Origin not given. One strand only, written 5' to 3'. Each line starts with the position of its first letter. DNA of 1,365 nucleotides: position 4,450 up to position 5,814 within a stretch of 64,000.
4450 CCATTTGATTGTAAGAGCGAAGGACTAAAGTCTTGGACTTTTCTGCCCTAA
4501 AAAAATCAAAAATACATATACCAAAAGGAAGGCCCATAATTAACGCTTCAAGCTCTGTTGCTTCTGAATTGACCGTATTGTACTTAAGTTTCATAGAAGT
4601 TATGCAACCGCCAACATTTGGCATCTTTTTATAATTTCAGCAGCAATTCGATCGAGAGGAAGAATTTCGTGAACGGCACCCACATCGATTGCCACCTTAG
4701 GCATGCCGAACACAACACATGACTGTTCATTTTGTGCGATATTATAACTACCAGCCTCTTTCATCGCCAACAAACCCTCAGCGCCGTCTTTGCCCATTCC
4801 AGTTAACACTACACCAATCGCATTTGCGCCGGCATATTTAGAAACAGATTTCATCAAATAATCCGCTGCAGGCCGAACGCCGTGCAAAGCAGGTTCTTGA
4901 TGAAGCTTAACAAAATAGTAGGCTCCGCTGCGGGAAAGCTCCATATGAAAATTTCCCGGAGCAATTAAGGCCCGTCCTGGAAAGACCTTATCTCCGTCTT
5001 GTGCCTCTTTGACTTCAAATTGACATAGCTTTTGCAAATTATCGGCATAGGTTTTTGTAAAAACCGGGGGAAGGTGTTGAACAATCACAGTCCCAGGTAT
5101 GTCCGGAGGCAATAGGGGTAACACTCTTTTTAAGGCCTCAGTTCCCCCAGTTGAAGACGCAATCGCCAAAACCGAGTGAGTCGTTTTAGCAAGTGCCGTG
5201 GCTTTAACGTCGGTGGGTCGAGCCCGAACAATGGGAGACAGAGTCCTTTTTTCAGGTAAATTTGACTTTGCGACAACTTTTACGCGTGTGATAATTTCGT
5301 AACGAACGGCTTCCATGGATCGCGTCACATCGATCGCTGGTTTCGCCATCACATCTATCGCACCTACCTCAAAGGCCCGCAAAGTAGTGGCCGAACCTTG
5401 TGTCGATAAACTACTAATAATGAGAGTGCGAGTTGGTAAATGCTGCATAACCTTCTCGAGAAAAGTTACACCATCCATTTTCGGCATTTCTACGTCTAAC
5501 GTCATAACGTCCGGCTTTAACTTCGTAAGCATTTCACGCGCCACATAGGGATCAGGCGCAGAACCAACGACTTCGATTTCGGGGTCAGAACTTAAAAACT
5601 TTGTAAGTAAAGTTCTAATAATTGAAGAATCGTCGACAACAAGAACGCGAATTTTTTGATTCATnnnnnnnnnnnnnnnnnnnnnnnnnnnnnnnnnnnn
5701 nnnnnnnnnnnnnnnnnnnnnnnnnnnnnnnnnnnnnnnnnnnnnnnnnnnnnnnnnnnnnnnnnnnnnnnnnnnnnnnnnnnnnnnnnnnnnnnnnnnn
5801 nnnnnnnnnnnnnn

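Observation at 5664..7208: CheD deamidase fused to a receiver and a catalytically degenerate CheB domain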

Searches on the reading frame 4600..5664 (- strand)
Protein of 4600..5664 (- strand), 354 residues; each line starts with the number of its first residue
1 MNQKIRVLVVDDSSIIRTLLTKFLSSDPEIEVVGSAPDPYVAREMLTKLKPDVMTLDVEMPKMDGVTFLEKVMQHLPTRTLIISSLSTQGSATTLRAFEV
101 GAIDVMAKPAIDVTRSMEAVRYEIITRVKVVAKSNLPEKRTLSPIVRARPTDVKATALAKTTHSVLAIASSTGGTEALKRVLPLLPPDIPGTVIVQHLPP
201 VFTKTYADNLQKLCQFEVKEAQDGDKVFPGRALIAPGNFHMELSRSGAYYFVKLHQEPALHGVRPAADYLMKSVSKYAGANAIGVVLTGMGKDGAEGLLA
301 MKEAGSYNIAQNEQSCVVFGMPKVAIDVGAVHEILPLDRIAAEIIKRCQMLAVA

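Call 4: search_protein_families(library=pfam, proteins=[window:4600-5664:-], max_evalue=0.01)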
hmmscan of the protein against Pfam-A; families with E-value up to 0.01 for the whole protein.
window:4600-5664:- (354 aa): 2 families
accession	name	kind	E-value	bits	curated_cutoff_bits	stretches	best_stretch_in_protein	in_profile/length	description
PF01339.22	CheB_methylest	-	4.9e-62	209.2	24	1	167-344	2-174/174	CheB methylesterase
PF00072.30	Response_reg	-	8.6e-20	71.4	30.2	1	7-110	1-101/111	Response regulator receiver domain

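Call 5: search_protein_families(library=ncbifam, proteins=[window:4600-5664:-], max_evalue=0.01)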
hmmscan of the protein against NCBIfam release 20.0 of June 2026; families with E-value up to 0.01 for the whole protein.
window:4600-5664:- (354 aa): 79 families (the best 25 are shown)
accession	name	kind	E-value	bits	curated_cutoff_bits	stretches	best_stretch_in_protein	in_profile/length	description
NF001965.0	PRK00742.1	subfamily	9.1e-128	426.4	293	1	3-349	2-354/357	chemotaxis-specific protein-glutamate methyltransferase CheB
NF009206.0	PRK12555.1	subfamily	4e-109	364.7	342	1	5-349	1-337/340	chemotaxis-specific protein-glutamate methyltransferase CheB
TIGR02875.1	spore_0_A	equivalog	5.1e-17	62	200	1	3-122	1-120/262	sporulation transcription factor Spo0A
NF007969.0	PRK10693.1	equivalog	2.6e-16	59.6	329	1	6-122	9-122/337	two-component system response regulator RssB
NF008677.0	PRK11697.1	equivalog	1.2e-14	54.3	246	1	5-121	2-113/238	two-component system response regulator BtsR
TIGR01818.1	ntrC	equivalog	1.5e-13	50.4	558.6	1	7-128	1-118/463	nitrogen regulation protein NR(I)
NF007935.0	PRK10651.1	equivalog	9e-13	47.9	250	1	2-102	4-103/216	two-component system response regulator NarL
NF008469.0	PRK11361.1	equivalog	4.1e-12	45.5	714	1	1-110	1-107/461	acetoacetate metabolism transcriptional regulator AtoC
NF011896.0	PRK15369.1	equivalog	1.3e-11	44.5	242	1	4-108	3-106/211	two component system response regulator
NF041367.1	CheY_Halo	equivalog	1.5e-11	44.7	200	1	7-110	1-101/114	chemotaxis protein CheY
NF052445.1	RespRegMctR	equivalog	3.3e-11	43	300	1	4-86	1-83/205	two-component system response regulator MctR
NF045717.1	DVU0259_DivK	exception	5.5e-11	42.7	160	1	6-92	4-91/117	DVU0259 family response regulator domain-containing protein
NF047654.1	DiguCycDgcRLepto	equivalog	6.1e-11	41.8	500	1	6-114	4-111/295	diguanylate cyclase DgcR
NF008176.1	PRK10923.1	equivalog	3.1e-10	39.3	620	1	3-120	2-115/469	nitrogen regulation protein NR(I)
NF007135.0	PRK09581.1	equivalog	4.9e-10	38.8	474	1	6-182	4-175/457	PleD family two-component system response regulator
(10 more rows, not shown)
